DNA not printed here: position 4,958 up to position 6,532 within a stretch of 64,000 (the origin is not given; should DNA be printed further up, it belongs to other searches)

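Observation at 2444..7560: RuBisCO followed by two paralogous CrtC/AttH-like proteins bracketing a geranylgeranyl-reductase-family flavoprotein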

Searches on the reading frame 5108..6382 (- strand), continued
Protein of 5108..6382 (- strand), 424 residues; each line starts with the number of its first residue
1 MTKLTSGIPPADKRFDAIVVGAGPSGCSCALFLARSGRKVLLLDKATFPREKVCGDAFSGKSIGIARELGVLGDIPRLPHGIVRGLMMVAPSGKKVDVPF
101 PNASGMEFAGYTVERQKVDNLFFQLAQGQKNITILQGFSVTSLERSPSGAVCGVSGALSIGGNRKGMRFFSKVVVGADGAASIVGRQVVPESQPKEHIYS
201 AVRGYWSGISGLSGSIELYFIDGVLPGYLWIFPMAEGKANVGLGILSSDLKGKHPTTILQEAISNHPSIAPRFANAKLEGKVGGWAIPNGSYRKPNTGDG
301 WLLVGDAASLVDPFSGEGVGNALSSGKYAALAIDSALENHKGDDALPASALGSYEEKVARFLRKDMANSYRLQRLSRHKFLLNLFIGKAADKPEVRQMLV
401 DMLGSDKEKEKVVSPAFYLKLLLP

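Call 46: find_homologous_proteins(query=window:5108-6379:-, max_evalue=1e-20)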
Query window:5108-6379:- (423 aa): 2939 proteins with E <= 1e-20 among 8000 candidates; the best 120 are listed.
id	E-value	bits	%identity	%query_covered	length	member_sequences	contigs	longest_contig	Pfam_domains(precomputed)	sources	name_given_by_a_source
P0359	9.6e-279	942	100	100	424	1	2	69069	PF01266.31,PF22578.3,PF13450.13,PF00890.31,PF01134.29,PF01494.26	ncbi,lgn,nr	ncbi:NAD(P)/FAD-dependent oxidoreductase [Candidatus Micrarchaeota archaeon]|nr:NAD(P)/FAD-dependent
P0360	1.8e-239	813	86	100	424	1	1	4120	PF01266.31,PF22578.3,PF13450.13,PF00890.31,PF03486.21,PF05834.19,PF01134.29,PF01494.26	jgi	-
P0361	4.7e-237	805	86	100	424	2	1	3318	PF01266.31,PF22578.3,PF13450.13,PF00890.31,PF01134.29,PF01494.26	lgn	-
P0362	1.9e-228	776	82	100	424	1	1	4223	PF01266.31,PF22578.3,PF13450.13,PF00890.31,PF03486.21,PF05834.19,PF01134.29,PF01494.26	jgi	jgi:menaquinone-9 beta-reductase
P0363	1.9e-215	734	80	97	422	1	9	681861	PF01266.31,PF22578.3,PF13450.13,PF00890.31,PF00070.34,PF03486.21,PF01134.29,PF01494.26,PF12831.14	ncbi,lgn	-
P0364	1.1e-208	711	77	97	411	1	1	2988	PF01266.31,PF22578.3,PF13450.13,PF00890.31,PF07992.21,PF03486.21,PF05834.19,PF01134.29,PF01494.26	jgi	jgi:geranylgeranyl reductase family protein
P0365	2.0e-208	710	77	97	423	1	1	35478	PF01266.31,PF22578.3,PF13450.13,PF00890.31,PF07992.21,PF00070.34,PF03486.21,PF01134.29,PF01494.26,PF12831.14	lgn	-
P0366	8.7e-206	702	75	100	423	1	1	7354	PF01266.31,PF22578.3,PF13450.13,PF00890.31,PF01494.26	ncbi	ncbi:MAG: NAD(P)/FAD-dependent oxidoreductase [Candidatus Micrarchaeota archaeon]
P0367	1.2e-203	695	74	98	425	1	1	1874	PF01266.31,PF22578.3,PF13450.13,PF00890.31,PF07992.21,PF03486.21,PF05834.19,PF01134.29,PF01494.26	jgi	jgi:geranylgeranyl reductase family protein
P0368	7.4e-197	672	79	91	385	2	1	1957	PF22578.3,PF01494.26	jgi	jgi:geranylgeranyl reductase family protein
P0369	2.8e-195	667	74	97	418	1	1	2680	PF01266.31,PF22578.3,PF13450.13,PF00890.31,PF07992.21,PF03486.21,PF05834.19,PF01134.29,PF01494.26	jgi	jgi:geranylgeranyl reductase family protein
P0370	4.8e-192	657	71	100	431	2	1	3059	PF01266.31,PF22578.3,PF13450.13,PF00890.31,PF05834.19,PF01134.29,PF01494.26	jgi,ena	-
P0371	6.0e-189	646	70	98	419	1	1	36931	PF01266.31,PF22578.3,PF13450.13,PF00890.31,PF07992.21,PF03486.21,PF05834.19,PF01134.29,PF01494.26,PF12831.14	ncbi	-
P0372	1.5e-188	645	68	98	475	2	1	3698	PF01266.31,PF22578.3,PF13450.13,PF01494.26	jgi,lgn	-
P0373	4.6e-188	643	70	98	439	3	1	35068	PF01266.31,PF22578.3,PF13450.13,PF00890.31,PF03486.21,PF05834.19,PF01134.29,PF01494.26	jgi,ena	jgi:geranylgeranyl reductase family protein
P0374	1.4e-187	642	70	97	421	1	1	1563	PF01266.31,PF22578.3,PF13450.13,PF00890.31,PF01134.29,PF01494.26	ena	-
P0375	1.6e-187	642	68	100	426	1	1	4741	PF01266.31,PF22578.3,PF13450.13,PF00890.31,PF03486.21,PF01494.26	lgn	-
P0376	5.6e-179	614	67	97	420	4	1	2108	PF01266.31,PF22578.3,PF13450.13,PF00890.31,PF07992.21,PF03486.21,PF01134.29,PF01494.26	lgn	-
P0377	1.3e-178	612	68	97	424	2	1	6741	PF01266.31,PF22578.3,PF13450.13,PF00890.31,PF07992.21,PF01494.26,PF12831.14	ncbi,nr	ncbi:MAG: NAD(P)/FAD-dependent oxidoreductase [Candidatus Micrarchaeota archaeon]|nr:NAD(P)/FAD-depe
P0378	5.8e-177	607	68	97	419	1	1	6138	PF01266.31,PF22578.3,PF13450.13,PF00890.31,PF07992.21,PF03486.21,PF01134.29,PF01494.26,PF12831.14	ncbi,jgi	jgi:geranylgeranyl reductase family protein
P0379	9.7e-176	603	67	97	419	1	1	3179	PF01266.31,PF22578.3,PF13450.13,PF00890.31,PF03486.21,PF01134.29,PF01494.26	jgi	jgi:menaquinone-9 beta-reductase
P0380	2.0e-170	585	64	96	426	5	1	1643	PF01266.31,PF22578.3,PF13450.13,PF00890.31,PF07992.21,PF01494.26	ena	-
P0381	3.4e-170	585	66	98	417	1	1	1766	PF01266.31,PF22578.3,PF13450.13,PF00890.31,PF01134.29,PF01494.26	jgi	jgi:menaquinone-9 beta-reductase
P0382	2.9e-168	578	65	99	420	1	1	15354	PF01266.31,PF22578.3,PF13450.13,PF00890.31,PF01134.29,PF01494.26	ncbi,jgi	ncbi:MAG: NAD(P)/FAD-dependent oxidoreductase [Candidatus Micrarchaeia archaeon]|jgi:geranylgeranyl 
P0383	6.9e-168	577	63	95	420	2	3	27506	PF01266.31,PF22578.3,PF13450.13,PF01494.26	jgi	-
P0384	7.0e-168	577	65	98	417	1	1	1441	PF01266.31,PF22578.3,PF13450.13,PF00890.31,PF01134.29,PF01494.26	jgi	-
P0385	2.0e-167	575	64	99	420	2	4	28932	PF01266.31,PF22578.3,PF13450.13,PF00890.31,PF01494.26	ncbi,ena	-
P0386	3.2e-167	575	65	97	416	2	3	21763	PF01266.31,PF22578.3,PF13450.13,PF00890.31,PF01494.26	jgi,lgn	-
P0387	6.5e-167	574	64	98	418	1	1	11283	PF01266.31,PF22578.3,PF13450.13,PF00890.31,PF05834.19,PF01494.26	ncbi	-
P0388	1.2e-166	573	63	96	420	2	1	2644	PF01266.31,PF22578.3,PF13450.13,PF00890.31,PF03486.21,PF01494.26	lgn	-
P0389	1.2e-166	573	65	95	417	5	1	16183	PF01266.31,PF22578.3,PF13450.13,PF00890.31,PF01494.26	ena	-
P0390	1.3e-166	573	63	96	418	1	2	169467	PF01266.31,PF22578.3,PF13450.13,PF00890.31,PF01494.26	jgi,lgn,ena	-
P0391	1.4e-166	573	65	98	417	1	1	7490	PF01266.31,PF22578.3,PF13450.13,PF00890.31,PF01134.29,PF01494.26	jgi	jgi:geranylgeranyl reductase family protein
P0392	3.3e-166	571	64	98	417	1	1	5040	PF01266.31,PF22578.3,PF13450.13,PF00890.31,PF01494.26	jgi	jgi:menaquinone-9 beta-reductase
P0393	7.2e-166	570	63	95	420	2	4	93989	PF01266.31,PF22578.3,PF13450.13,PF00890.31,PF01494.26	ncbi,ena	-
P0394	1.5e-165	569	76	80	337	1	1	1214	PF22578.3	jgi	jgi:flavin-dependent dehydrogenase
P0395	1.1e-164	566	63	97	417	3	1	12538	PF01266.31,PF22578.3,PF13450.13,PF00890.31,PF05834.19,PF01134.29,PF01494.26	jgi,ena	-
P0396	1.8e-164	566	63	99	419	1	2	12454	PF01266.31,PF22578.3,PF13450.13,PF00890.31,PF01134.29,PF01494.26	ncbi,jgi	ncbi:MAG: NAD(P)/FAD-dependent oxidoreductase [Candidatus Micrarchaeia archaeon]|jgi:geranylgeranyl 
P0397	2.1e-164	566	64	98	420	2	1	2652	PF01266.31,PF22578.3,PF13450.13,PF00890.31,PF01134.29,PF01494.26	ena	-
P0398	2.4e-164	565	62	97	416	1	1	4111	PF01266.31,PF22578.3,PF13450.13,PF00890.31,PF05834.19,PF01494.26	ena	-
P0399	4.4e-164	564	63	98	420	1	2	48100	PF01266.31,PF22578.3,PF13450.13,PF00890.31,PF07992.21,PF03486.21,PF01134.29,PF01494.26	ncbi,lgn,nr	ncbi:MAG: NAD(P)/FAD-dependent oxidoreductase [Candidatus Micrarchaeota archaeon]|nr:NAD(P)/FAD-depe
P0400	6.9e-164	564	63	98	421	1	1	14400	PF01266.31,PF22578.3,PF13450.13,PF00890.31,PF01494.26,PF12831.14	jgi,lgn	-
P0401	7.0e-164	564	63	98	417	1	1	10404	PF01266.31,PF22578.3,PF13450.13,PF00890.31,PF01134.29,PF01494.26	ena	-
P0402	8.0e-164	564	64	98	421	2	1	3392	PF01266.31,PF22578.3,PF13450.13,PF00890.31,PF00070.34,PF03486.21,PF01134.29,PF01494.26,PF12831.14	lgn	-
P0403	1.6e-163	563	63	98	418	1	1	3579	PF01266.31,PF22578.3,PF13450.13,PF00890.31,PF01494.26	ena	-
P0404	3.3e-163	562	64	99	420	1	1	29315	PF01266.31,PF22578.3,PF13450.13,PF00890.31,PF07992.21,PF01134.29,PF01494.26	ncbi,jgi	ncbi:MAG: NAD(P)/FAD-dependent oxidoreductase [Candidatus Micrarchaeia archaeon]|jgi:geranylgeranyl 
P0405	7.7e-163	560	63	99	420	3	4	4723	PF01266.31,PF22578.3,PF13450.13,PF00890.31,PF01494.26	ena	-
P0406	8.6e-163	560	63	99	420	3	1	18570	PF01266.31,PF22578.3,PF13450.13,PF00890.31,PF01134.29,PF01494.26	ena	-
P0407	1.1e-162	560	63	98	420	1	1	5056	PF01266.31,PF22578.3,PF13450.13,PF00890.31,PF01494.26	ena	-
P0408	1.3e-162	560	62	99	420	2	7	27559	PF01266.31,PF22578.3,PF13450.13,PF00890.31,PF01494.26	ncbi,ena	-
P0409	3.3e-162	558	60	99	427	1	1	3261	PF01266.31,PF22578.3,PF13450.13,PF00890.31,PF07992.21,PF03486.21,PF01134.29,PF01494.26,PF12831.14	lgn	-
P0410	5.9e-162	557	62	98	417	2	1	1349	PF01266.31,PF22578.3,PF13450.13,PF00890.31,PF07992.21,PF01134.29,PF01494.26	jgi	jgi:geranylgeranyl reductase family protein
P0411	2.3e-161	555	62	98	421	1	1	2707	PF01266.31,PF22578.3,PF13450.13,PF00890.31,PF00070.34,PF03486.21,PF01134.29,PF01494.26,PF12831.14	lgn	-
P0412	7.3e-161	554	60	98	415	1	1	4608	PF01266.31,PF22578.3,PF13450.13,PF00890.31,PF05834.19,PF01134.29,PF01494.26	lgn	-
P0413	7.5e-161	554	62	99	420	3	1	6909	PF01266.31,PF22578.3,PF13450.13,PF00890.31,PF01494.26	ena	-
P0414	3.6e-160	552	62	97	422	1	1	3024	PF01266.31,PF22578.3,PF13450.13,PF00890.31,PF01134.29,PF01494.26,PF12831.14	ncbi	-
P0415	1.1e-159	550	60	98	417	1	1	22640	PF01266.31,PF22578.3,PF13450.13,PF00890.31,PF07992.21,PF05834.19,PF01134.29,PF01494.26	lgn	-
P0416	1.4e-158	546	61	97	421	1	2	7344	PF01266.31,PF22578.3,PF13450.13,PF00890.31,PF01494.26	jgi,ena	-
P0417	2.3e-158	546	60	98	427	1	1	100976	PF01266.31,PF22578.3,PF13450.13,PF00890.31,PF01134.29,PF01494.26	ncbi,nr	ncbi:Digeranylgeranylglycerophospholipid reductase [uncultured archaeon]|nr:Digeranylgeranylglycerop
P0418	3.0e-158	545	62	98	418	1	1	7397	PF01266.31,PF22578.3,PF13450.13,PF00890.31,PF01134.29,PF01494.26,PF12831.14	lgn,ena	-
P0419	3.8e-158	545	60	98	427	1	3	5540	PF01266.31,PF22578.3,PF13450.13,PF00890.31,PF01134.29,PF01494.26,PF12831.14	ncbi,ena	-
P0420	1.0e-157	544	63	98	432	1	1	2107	PF01266.31,PF22578.3,PF13450.13,PF00890.31,PF07992.21,PF01134.29,PF01494.26,PF12831.14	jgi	jgi:geranylgeranyl reductase family protein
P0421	1.5e-157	543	61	98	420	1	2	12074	PF01266.31,PF22578.3,PF13450.13,PF00890.31,PF07992.21,PF03486.21,PF01134.29,PF01494.26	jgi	-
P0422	1.9e-157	543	61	96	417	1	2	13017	PF01266.31,PF22578.3,PF13450.13,PF00890.31,PF05834.19,PF01134.29,PF01494.26,PF12831.14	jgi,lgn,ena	-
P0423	2.8e-155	535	60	97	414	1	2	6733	PF01266.31,PF22578.3,PF13450.13,PF00890.31,PF01494.26,PF12831.14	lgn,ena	-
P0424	6.2e-155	534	60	95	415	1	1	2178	PF01266.31,PF22578.3,PF13450.13,PF00890.31,PF01134.29,PF01494.26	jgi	jgi:geranylgeranyl reductase family protein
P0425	4.2e-154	532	56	99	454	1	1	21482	PF01266.31,PF22578.3,PF00890.31,PF01494.26,PF12831.14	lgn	-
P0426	4.6e-153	528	58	98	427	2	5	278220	PF01266.31,PF22578.3,PF01494.26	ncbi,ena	-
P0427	1.5e-152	526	60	97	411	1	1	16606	PF01266.31,PF22578.3,PF01134.29,PF01494.26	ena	-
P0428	2.1e-152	526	56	96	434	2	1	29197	PF01266.31,PF22578.3,PF13450.13,PF00890.31,PF07992.21,PF01134.29,PF01494.26,PF12831.14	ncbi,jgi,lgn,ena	-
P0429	6.0e-152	524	58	98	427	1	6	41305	PF01266.31,PF22578.3,PF13450.13,PF00890.31,PF07992.21,PF01134.29,PF01494.26,PF12831.14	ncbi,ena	-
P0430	4.8e-151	521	58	98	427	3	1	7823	PF01266.31,PF22578.3,PF13450.13,PF00890.31,PF07992.21,PF01134.29,PF01494.26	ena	-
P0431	6.3e-150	518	56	99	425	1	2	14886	PF22578.3,PF13450.13,PF00890.31,PF01134.29,PF01494.26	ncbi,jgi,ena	-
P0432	1.2e-148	514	54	96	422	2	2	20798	PF01266.31,PF22578.3,PF13450.13,PF00890.31,PF00070.34,PF01134.29,PF01494.26,PF12831.14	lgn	-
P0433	1.0e-147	511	56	98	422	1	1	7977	PF01266.31,PF22578.3,PF13450.13,PF00890.31,PF07992.21,PF03486.21,PF01134.29,PF01494.26,PF12831.14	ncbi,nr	ncbi:MAG: NAD(P)/FAD-dependent oxidoreductase [Candidatus Micrarchaeota archaeon]|nr:NAD(P)/FAD-depe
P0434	4.3e-147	508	56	97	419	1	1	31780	PF01266.31,PF22578.3,PF00890.31,PF01134.29,PF01494.26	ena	-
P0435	2.4e-146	506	55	97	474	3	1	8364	PF01266.31,PF22578.3,PF13450.13,PF00890.31,PF07992.21,PF03486.21,PF01134.29,PF01494.26,PF12831.14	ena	-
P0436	2.4e-145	503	56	98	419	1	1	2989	PF01946.24,PF01266.31,PF22578.3,PF13450.13,PF00890.31,PF07992.21,PF03486.21,PF01494.26,PF12831.14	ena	-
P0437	2.4e-145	503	55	98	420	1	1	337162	PF01266.31,PF22578.3,PF13450.13,PF01494.26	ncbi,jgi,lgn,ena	ncbi:MAG: NAD(P)/FAD-dependent oxidoreductase [Candidatus Micrarchaeia archaeon]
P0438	4.5e-145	502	56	99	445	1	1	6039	PF01266.31,PF22578.3,PF13450.13,PF00890.31,PF07992.21,PF03486.21,PF01134.29,PF01494.26,PF12831.14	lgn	-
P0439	1.3e-143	497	54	98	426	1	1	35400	PF01266.31,PF22578.3,PF13450.13,PF00890.31,PF07992.21,PF00070.34,PF03486.21,PF01134.29,PF01494.26,PF12831.14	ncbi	ncbi:MAG: NAD(P)/FAD-dependent oxidoreductase [Candidatus Micrarchaeota archaeon]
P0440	1.6e-143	497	53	97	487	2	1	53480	PF01266.31,PF22578.3,PF13450.13,PF00890.31,PF07992.21,PF00070.34,PF03486.21,PF01134.29,PF01494.26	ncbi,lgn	-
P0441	1.3e-142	494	54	99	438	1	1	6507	PF01266.31,PF22578.3,PF13450.13,PF00890.31,PF07992.21,PF00070.34,PF03486.21,PF01134.29,PF01494.26,PF12831.14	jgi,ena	-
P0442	6.2e-140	485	54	97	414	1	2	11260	PF01266.31,PF22578.3,PF13450.13,PF00890.31,PF07992.21,PF00070.34,PF03486.21,PF01134.29,PF01494.26,PF12831.14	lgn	-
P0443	2.5e-136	473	53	98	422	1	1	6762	PF01266.31,PF22578.3,PF13450.13,PF00890.31,PF07992.21,PF03486.21,PF01134.29,PF01494.26,PF12831.14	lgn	-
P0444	1.0e-135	471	53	97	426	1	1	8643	PF22578.3,PF13450.13,PF07992.21,PF00070.34,PF03486.21,PF05834.19,PF01134.29,PF01494.26,PF12831.14,PF01266.31,PF00890.31,PF04820.21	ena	-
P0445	9.9e-135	468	53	95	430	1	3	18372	PF01266.31,PF22578.3,PF13450.13,PF00890.31,PF07992.21,PF00070.34,PF03486.21,PF01134.29,PF01494.26,PF12831.14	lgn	-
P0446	1.2e-131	458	64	81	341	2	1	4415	PF22578.3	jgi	-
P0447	4.9e-129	449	73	65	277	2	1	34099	PF01266.31,PF22578.3,PF13450.13,PF00890.31,PF07992.21,PF00070.34,PF03486.21,PF01134.29,PF01494.26,PF12831.14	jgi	jgi:geranylgeranyl reductase family protein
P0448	5.7e-128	445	49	98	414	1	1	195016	PF01266.31,PF22578.3,PF13450.13,PF07992.21,PF01494.26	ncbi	-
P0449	2.7e-124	433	50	97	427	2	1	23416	PF01946.24,PF01266.31,PF22578.3,PF13450.13,PF00890.31,PF07992.21,PF03486.21,PF05834.19,PF01134.29,PF01494.26,PF12831.14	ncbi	-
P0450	3.1e-121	423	49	97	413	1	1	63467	PF01266.31,PF22578.3,PF13450.13,PF00890.31,PF07992.21,PF01134.29,PF01494.26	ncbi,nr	ncbi:MAG: NAD(P)/FAD-dependent oxidoreductase [Candidatus Micrarchaeota archaeon]|nr:NAD(P)/FAD-depe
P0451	4.2e-120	420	62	75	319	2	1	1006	PF22578.3,PF01494.26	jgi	jgi:flavin-dependent dehydrogenase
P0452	4.9e-120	419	59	79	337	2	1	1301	PF22578.3,PF01494.26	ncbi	-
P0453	1.8e-118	414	57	78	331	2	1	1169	PF22578.3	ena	-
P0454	8.3e-118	412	47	97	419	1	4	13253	PF01266.31,PF22578.3,PF13450.13,PF00890.31,PF07992.21,PF01494.26,PF12831.14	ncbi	ncbi:MAG: geranylgeranyl reductase family protein [Candidatus Aenigmatarchaeota archaeon]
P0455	3.1e-115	404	48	98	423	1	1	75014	PF01266.31,PF22578.3,PF13450.13,PF00890.31,PF04820.21,PF01494.26,PF12831.14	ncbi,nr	ncbi:Digeranylgeranylglycerophospholipid reductase [uncultured archaeon]|nr:Digeranylgeranylglycerop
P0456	5.0e-111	390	48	97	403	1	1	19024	PF01266.31,PF22578.3,PF00890.31,PF01494.26,PF12831.14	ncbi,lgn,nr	ncbi:MAG: geranylgeranyl reductase family protein [Candidatus Aenigmarchaeota archaeon]|nr:geranylge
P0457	2.9e-110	387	48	97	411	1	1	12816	PF01266.31,PF22578.3,PF13450.13,PF00890.31,PF07992.21,PF04820.21,PF01494.26,PF12831.14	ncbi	-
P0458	3.9e-110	387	48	97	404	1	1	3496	PF01266.31,PF22578.3,PF13450.13,PF00890.31,PF03486.21,PF04820.21,PF01494.26,PF12831.14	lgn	-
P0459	3.9e-110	387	48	97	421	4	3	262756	PF01946.24,PF01266.31,PF22578.3,PF13450.13,PF00890.31,PF07992.21,PF03486.21,PF04820.21,PF01134.29,PF01494.26,PF12831.14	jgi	-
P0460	1.9e-109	385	49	97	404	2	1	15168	PF01266.31,PF22578.3,PF13450.13,PF00890.31,PF07992.21,PF03486.21,PF04820.21,PF01134.29,PF01494.26,PF12831.14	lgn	-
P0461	2.0e-109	384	46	97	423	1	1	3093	PF22578.3,PF13450.13,PF00890.31,PF07992.21,PF04820.21,PF01134.29,PF01494.26,PF12831.14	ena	-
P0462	1.1e-108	382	47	97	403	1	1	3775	PF01266.31,PF22578.3,PF13450.13,PF00890.31,PF03486.21,PF04820.21,PF05834.19,PF01134.29,PF01494.26,PF12831.14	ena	-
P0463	3.3e-108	380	47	96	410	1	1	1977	PF01266.31,PF22578.3,PF13450.13,PF01494.26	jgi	-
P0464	4.0e-108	380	46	97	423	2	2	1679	PF01266.31,PF22578.3,PF13450.13,PF00890.31,PF03486.21,PF01494.26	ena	-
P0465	7.6e-108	379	46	99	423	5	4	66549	PF01266.31,PF22578.3,PF00890.31,PF04820.21,PF01494.26,PF12831.14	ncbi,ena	-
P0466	7.8e-108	379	47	97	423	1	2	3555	PF01266.31,PF22578.3,PF00890.31,PF03486.21,PF04820.21,PF01494.26,PF12831.14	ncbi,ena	-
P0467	1.8e-107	378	46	97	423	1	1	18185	PF01266.31,PF22578.3,PF13450.13,PF00890.31,PF04820.21,PF01494.26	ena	-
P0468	4.6e-107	377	47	97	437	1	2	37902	PF22578.3,PF01494.26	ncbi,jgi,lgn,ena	-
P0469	4.8e-107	377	46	97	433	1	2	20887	PF01266.31,PF22578.3,PF04820.21,PF01494.26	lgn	-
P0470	9.4e-107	376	46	97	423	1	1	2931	PF01266.31,PF22578.3,PF13450.13,PF00890.31,PF04820.21,PF01494.26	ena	-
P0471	1.1e-106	375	45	98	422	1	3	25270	PF01266.31,PF22578.3,PF00890.31,PF04820.21,PF01494.26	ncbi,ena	-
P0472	1.9e-106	375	47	97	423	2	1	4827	PF01266.31,PF22578.3,PF13450.13,PF01494.26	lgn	-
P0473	2.2e-106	374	46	97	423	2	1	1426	PF01266.31,PF22578.3,PF13450.13,PF00890.31,PF07992.21,PF03486.21,PF04820.21,PF01494.26,PF12831.14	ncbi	-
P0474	7.7e-106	373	44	99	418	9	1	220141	PF01266.31,PF22578.3,PF13450.13,PF00890.31,PF07992.21,PF01494.26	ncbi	-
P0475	1.1e-105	372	45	97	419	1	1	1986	PF22578.3,PF00890.31,PF07992.21,PF04820.21,PF01494.26,PF12831.14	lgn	-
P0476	1.5e-105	372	45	95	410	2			PF01266.31,PF22578.3,PF00890.31,PF04820.21,PF01134.29,PF01494.26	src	-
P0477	2.4e-105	371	46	97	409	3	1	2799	PF22578.3,PF13450.13,PF07992.21,PF03486.21,PF05834.19,PF01134.29,PF01494.26,PF12831.14,PF01946.24,PF01266.31,PF00890.31,PF04820.21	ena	-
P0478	5.9e-105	370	46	98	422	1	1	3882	PF22578.3,PF13450.13,PF00890.31,PF04820.21,PF01494.26,PF12831.14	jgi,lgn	jgi:geranylgeranyl reductase family protein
